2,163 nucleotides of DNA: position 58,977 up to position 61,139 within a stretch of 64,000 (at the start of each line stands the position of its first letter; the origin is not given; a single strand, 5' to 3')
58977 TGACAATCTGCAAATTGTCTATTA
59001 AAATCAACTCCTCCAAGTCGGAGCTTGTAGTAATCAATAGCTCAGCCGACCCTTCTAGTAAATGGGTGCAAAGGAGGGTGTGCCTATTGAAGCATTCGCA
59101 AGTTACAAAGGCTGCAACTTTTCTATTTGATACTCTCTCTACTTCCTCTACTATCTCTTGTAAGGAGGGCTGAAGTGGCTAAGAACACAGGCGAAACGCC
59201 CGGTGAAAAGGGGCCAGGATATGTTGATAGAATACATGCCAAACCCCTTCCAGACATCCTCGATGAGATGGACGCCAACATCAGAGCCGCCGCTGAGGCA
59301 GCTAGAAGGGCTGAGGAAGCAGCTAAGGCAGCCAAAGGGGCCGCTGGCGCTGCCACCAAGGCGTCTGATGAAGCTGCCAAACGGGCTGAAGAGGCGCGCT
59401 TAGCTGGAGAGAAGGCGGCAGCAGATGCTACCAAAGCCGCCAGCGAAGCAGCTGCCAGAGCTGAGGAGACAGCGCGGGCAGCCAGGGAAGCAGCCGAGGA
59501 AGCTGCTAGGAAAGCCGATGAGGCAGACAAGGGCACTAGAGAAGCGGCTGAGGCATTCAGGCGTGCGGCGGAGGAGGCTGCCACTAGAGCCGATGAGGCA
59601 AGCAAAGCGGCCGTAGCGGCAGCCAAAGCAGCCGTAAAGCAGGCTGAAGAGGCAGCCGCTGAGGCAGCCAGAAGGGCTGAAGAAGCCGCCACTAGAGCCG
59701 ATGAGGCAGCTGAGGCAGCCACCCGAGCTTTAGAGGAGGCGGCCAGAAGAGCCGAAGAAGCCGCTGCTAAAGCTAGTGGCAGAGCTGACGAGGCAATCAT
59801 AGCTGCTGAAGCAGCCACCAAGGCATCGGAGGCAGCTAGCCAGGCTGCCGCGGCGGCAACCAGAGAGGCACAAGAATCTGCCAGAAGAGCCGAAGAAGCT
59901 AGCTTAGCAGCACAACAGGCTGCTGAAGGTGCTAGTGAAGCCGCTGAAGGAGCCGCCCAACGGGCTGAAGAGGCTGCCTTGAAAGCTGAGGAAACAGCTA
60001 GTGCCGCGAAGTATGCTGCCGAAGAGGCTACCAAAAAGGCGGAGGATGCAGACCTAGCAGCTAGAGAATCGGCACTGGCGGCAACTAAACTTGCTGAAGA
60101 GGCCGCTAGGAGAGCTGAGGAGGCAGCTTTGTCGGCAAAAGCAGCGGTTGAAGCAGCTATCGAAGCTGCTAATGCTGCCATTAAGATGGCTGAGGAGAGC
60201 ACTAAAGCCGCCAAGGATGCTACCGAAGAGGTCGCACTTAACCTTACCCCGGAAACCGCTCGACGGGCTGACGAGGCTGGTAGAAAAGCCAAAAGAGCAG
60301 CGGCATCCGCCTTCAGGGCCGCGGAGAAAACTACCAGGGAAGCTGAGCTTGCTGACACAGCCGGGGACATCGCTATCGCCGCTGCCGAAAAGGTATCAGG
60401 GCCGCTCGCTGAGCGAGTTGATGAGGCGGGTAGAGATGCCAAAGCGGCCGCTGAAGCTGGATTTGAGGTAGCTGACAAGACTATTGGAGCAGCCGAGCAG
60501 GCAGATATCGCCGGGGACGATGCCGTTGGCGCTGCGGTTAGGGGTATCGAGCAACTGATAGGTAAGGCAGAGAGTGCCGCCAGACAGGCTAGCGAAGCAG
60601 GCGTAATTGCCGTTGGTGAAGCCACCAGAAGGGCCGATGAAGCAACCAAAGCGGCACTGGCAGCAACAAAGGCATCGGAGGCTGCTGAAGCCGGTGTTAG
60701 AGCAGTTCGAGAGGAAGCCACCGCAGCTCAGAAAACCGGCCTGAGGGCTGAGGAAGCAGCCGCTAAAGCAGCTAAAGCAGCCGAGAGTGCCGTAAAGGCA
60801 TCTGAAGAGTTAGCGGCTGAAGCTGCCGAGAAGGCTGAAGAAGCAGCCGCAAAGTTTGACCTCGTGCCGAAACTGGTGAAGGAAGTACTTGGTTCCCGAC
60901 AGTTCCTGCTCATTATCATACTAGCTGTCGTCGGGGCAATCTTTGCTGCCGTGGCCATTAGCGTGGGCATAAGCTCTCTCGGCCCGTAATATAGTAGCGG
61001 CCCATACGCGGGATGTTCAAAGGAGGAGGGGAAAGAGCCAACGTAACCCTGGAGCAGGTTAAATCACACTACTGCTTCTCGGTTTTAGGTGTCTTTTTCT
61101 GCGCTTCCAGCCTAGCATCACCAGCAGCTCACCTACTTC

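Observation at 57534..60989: Paralogous Ala/Glu/Arg/Lys-rich long-helix proteins with a shared N-terminal motif, one of them tail-anchored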

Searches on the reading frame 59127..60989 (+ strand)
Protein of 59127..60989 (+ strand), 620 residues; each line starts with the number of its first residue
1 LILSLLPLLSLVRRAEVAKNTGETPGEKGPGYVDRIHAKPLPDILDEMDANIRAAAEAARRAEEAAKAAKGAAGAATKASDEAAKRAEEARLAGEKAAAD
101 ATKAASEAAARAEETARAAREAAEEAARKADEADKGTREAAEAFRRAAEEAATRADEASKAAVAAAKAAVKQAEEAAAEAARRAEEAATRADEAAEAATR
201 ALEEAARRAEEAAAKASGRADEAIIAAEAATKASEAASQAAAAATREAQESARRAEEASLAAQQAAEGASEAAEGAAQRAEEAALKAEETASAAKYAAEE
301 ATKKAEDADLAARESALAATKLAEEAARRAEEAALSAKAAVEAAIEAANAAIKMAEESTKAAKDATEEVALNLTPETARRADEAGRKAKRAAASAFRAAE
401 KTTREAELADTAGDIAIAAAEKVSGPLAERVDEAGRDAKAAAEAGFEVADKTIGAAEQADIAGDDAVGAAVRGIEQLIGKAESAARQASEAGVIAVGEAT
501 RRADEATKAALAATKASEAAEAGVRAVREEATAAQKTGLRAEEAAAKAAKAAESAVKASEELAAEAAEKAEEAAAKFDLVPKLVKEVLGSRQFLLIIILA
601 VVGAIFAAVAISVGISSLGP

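Call 3: search_protein_families(library=pfam, proteins=[window:59127-60989:+], max_evalue=0.1)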
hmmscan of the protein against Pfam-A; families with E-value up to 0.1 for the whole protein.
window:59127-60989:+ (620 aa): 0 families

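Call 4: search_protein_families(library=ncbifam, proteins=[window:59127-60989:+], max_evalue=0.1)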
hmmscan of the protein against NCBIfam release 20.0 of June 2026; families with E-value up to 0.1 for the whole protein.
window:59127-60989:+ (620 aa): 0 families

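Call 48: predict_structure(protein=window:59175-60989:+)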
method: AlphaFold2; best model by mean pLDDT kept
length: 604 residues; sequences in the alignment: 1
mean_pLDDT: 65.2   pTM: 0.41
mean pLDDT of the five models: 65.2, 62.9, 62.2, 62.1, 58.6
residues with pLDDT >= 90: 35; 70-90: 232; 50-70: 169; < 50: 168
segments of 3 or more residues with pLDDT < 50: 1-3, 5-21, 352-357, 406-408, 421-455, 457-459, 465-491, 554-604
pLDDT, mean of each block of 10 residues (from residue 1): 42 41 71 81 82 84 87 88 89 92 90 76 78 89 89 86 84 81 79 71 72 83 84 85 87 88 89 80 71 64 64 63 68 68 63 53 67 65 63 58 52 50 42 37 37 47 46 36 43 51 52 51 51 56 56 46 37 39 43 37 30
secondary structure, 60 per line:
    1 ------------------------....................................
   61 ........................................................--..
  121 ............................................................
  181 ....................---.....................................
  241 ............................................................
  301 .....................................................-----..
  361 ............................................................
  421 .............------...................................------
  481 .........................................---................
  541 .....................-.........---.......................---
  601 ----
elements in order: H25-116 H119-200 H204-353 H359-433 H440-474 H481-521 H525-561 H563-571 H575-597

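Call 51: fold_search(model_id=the predicted structure, library=pdb)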
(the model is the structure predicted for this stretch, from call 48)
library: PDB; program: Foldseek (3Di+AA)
matches with E <= 10: 253; with E <= 0.001: 0
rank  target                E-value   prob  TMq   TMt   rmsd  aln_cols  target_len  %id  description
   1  8snb_8K               1.3e-01  0.69  0.17  0.27  19.2       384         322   15  atomic model of sea urchin sperm doublet microtubule (48-nm periodicity) (released 2023-06-28)
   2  8snb_1G               1.7e-01  0.41  0.14  0.22  20.8       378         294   13  atomic model of sea urchin sperm doublet microtubule (48-nm periodicity) (released 2023-06-28)
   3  6xz6_A                1.8e-01  0.99  0.20  0.50  13.0       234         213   23  Structure of the trypanosome brucei factor H receptor bound to domain D5 of bovine factor H (released 2020-03-25)
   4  5jdo_A                1.8e-01  0.98  0.23  0.47  10.8       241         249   21  T. congolense haptoglobin-haemoglobin receptor in complex with haemoglobin (released 2016-04-27)
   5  7n6g_3V               2.1e-01  0.28  0.13  0.18  47.5       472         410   11  C1 of central pair (released 2022-05-18)
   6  4e40                  2.9e-01  0.96  0.22  0.43   9.5       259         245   21  The haptoglobin-hemoglobin receptor of Trypanosoma congolense (released 2013-01-16)
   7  7n6g_3R               3.1e-01  0.28  0.13  0.20  47.0       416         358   13  C1 of central pair (released 2022-05-18)
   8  8snb_1E               3.2e-01  0.33  0.18  0.23  21.6       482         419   13  atomic model of sea urchin sperm doublet microtubule (48-nm periodicity) (released 2023-06-28)
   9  8to0_j                3.3e-01  0.57  0.17  0.27  23.2       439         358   11  48-nm repeating structure of doublets from mouse sperm flagella (released 2023-11-01)
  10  5vtl                  3.5e-01  0.95  0.20  0.47  10.8       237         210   21  Structure of metacyclic invariant surface protein , Tb427.07.360, from Trypanosoma brucei. (released 2018-08-08)
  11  9cpb_5T               3.5e-01  0.63  0.17  0.30  26.3       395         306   11  Atomic model of bovine Fallopian tube cilia doublet microtubule (48-nm periodicity) (released 2024-10-30)
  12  7rro_B6               4.2e-01  0.57  0.18  0.27  18.0       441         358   11  Structure of the 48-nm repeat doublet microtubule from bovine tracheal cilia (released 2021-10-27)
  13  8iyj_V7               4.4e-01  0.63  0.21  0.33  20.6       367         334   12  Cryo-EM structure of the 48-nm repeat doublet microtubule from mouse sperm (released 2023-07-05)
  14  8otz_Ct               4.4e-01  0.47  0.18  0.26  19.6       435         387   11  48-nm repeat of the native axonemal doublet microtubule from bovine sperm (released 2023-11-22)
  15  8iyj_C1               5.7e-01  0.63  0.21  0.29  19.8       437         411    8  Cryo-EM structure of the 48-nm repeat doublet microtubule from mouse sperm (released 2023-07-05)
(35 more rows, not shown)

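Call 67: search_protein_families(library=padloc, proteins=[window:59175-60989:+], max_evalue=0.01)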
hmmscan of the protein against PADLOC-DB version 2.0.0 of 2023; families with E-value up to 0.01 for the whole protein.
window:59175-60989:+ (604 aa): 0 families
